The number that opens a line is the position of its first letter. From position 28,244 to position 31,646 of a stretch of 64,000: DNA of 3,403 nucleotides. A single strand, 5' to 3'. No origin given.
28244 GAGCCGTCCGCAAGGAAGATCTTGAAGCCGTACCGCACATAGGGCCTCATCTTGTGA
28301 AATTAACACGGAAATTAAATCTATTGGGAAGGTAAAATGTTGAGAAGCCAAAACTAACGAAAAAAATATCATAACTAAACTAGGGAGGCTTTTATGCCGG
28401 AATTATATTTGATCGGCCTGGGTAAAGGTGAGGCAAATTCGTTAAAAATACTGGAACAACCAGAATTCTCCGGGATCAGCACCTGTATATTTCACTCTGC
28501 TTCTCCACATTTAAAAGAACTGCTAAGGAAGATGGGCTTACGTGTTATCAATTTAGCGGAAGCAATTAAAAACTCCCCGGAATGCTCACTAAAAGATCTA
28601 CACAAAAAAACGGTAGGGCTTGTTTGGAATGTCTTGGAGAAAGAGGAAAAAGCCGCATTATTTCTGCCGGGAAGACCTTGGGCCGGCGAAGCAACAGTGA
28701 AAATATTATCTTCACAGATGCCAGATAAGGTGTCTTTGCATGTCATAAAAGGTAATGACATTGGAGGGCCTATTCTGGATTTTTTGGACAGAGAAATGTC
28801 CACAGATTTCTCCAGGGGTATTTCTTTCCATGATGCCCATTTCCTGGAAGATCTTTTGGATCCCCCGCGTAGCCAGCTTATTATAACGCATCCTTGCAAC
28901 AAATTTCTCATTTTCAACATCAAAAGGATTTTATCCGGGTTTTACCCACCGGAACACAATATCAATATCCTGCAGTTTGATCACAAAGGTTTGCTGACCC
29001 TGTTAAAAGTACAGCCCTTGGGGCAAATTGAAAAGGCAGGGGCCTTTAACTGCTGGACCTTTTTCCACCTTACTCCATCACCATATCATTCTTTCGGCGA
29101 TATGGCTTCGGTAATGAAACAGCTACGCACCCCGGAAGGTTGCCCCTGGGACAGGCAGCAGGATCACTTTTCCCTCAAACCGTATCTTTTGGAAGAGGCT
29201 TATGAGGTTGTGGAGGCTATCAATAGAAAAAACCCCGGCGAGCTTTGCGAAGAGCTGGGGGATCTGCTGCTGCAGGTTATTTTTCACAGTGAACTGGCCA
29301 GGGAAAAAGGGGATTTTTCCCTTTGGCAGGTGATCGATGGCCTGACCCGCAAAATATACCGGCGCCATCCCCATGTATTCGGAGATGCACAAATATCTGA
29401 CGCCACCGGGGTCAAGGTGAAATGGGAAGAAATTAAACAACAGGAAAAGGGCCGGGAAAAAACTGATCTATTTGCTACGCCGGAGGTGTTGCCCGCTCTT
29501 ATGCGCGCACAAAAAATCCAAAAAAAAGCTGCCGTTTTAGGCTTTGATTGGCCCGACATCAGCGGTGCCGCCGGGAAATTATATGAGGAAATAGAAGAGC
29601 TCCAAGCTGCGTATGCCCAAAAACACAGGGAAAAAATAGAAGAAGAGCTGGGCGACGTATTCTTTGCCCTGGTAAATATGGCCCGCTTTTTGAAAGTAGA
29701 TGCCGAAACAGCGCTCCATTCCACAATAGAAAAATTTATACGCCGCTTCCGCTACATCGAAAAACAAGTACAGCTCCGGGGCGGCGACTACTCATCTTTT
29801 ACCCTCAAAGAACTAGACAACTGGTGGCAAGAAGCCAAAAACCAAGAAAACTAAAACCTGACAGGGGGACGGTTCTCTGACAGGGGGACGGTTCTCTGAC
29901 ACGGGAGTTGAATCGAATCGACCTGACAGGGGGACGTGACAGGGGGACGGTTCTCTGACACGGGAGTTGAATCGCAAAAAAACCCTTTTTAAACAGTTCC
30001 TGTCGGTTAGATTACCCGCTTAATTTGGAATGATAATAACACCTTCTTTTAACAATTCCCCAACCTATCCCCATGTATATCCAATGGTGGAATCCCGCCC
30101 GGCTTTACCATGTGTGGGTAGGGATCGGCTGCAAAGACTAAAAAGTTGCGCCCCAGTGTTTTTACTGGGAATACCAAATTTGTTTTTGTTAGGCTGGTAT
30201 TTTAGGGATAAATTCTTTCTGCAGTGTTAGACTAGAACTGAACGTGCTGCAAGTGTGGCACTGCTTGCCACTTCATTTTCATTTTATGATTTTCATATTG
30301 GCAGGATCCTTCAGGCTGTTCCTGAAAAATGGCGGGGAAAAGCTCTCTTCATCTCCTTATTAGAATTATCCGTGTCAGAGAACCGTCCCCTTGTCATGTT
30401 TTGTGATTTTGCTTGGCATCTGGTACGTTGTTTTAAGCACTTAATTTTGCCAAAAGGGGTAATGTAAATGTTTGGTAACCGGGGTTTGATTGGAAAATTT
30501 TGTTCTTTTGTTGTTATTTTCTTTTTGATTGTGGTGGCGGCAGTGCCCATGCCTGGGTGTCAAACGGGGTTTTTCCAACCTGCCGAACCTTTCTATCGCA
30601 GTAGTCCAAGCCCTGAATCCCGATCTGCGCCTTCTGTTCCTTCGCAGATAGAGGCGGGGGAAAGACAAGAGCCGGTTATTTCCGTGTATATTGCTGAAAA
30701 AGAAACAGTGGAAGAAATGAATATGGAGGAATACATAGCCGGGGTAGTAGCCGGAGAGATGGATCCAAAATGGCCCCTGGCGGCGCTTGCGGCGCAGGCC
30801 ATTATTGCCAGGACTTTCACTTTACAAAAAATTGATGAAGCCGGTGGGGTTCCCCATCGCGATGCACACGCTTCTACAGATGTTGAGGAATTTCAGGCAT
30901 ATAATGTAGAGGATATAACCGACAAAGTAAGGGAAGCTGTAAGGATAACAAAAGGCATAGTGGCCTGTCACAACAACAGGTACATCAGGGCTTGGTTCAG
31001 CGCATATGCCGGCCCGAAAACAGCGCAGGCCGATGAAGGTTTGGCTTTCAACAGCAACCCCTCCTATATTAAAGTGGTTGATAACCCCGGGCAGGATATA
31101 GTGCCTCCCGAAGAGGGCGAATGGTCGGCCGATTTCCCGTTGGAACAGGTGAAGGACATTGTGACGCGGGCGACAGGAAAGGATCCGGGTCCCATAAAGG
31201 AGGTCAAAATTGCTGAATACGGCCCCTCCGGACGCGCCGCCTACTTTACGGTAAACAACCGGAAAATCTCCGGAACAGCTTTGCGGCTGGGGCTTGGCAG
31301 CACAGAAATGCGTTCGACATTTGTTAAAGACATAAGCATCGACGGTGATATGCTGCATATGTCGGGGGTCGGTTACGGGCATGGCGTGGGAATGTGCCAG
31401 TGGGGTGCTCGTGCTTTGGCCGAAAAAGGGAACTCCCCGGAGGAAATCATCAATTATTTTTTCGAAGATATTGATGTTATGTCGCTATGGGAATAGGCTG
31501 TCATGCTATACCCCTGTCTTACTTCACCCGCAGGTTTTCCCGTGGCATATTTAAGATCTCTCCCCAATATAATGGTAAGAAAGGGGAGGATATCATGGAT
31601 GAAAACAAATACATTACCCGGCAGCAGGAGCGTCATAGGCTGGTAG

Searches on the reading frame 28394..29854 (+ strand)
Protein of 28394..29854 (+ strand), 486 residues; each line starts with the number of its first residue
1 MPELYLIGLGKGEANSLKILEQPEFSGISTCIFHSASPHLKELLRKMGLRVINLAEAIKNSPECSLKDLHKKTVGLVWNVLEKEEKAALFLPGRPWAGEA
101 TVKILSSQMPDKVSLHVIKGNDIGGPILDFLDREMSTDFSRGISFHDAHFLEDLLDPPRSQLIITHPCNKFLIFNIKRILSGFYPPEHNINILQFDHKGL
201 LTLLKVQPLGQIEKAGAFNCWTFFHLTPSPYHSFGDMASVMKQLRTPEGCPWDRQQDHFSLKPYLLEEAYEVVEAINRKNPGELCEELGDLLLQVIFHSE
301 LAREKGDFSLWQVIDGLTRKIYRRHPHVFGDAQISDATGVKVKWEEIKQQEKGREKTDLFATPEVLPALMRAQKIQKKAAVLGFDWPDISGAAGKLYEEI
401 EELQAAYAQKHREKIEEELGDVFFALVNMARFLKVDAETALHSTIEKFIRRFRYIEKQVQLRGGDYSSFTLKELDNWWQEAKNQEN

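Call 32: search_protein_families(library=pfam, proteins=[window:28394-29854:+], max_evalue=0.00001)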
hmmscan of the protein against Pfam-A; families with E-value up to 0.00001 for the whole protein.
window:28394-29854:+ (486 aa): 2 families
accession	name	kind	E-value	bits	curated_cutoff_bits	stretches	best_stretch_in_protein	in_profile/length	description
PF03819.22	MazG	-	3.1e-39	133.5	22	2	256-329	1-74/74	MazG nucleotide pyrophosphohydrolase domain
PF01503.22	PRA-PH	-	8.9e-10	39.3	21.3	0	394-439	32-77/86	Phosphoribosyl-ATP pyrophosphohydrolase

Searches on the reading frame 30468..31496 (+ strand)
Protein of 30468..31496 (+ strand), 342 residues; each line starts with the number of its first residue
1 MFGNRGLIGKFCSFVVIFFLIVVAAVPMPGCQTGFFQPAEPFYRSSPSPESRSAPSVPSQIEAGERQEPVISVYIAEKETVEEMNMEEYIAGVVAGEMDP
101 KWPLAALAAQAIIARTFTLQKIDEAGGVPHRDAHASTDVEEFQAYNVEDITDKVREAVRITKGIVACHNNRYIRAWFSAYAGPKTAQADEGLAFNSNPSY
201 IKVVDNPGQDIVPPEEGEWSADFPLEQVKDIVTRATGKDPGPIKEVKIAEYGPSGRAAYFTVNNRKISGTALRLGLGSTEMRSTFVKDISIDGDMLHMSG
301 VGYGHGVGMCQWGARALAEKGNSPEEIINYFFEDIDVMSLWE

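Call 32: search_protein_families(library=pfam, proteins=[window:30468-31496:+], max_evalue=0.00001)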
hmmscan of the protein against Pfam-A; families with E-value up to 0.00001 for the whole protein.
window:30468-31496:+ (342 aa): 1 family
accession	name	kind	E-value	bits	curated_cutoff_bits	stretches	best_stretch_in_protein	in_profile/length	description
PF08486.15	SpoIID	-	2.6e-20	73.3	23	1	78-166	5-95/97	Stage II sporulation protein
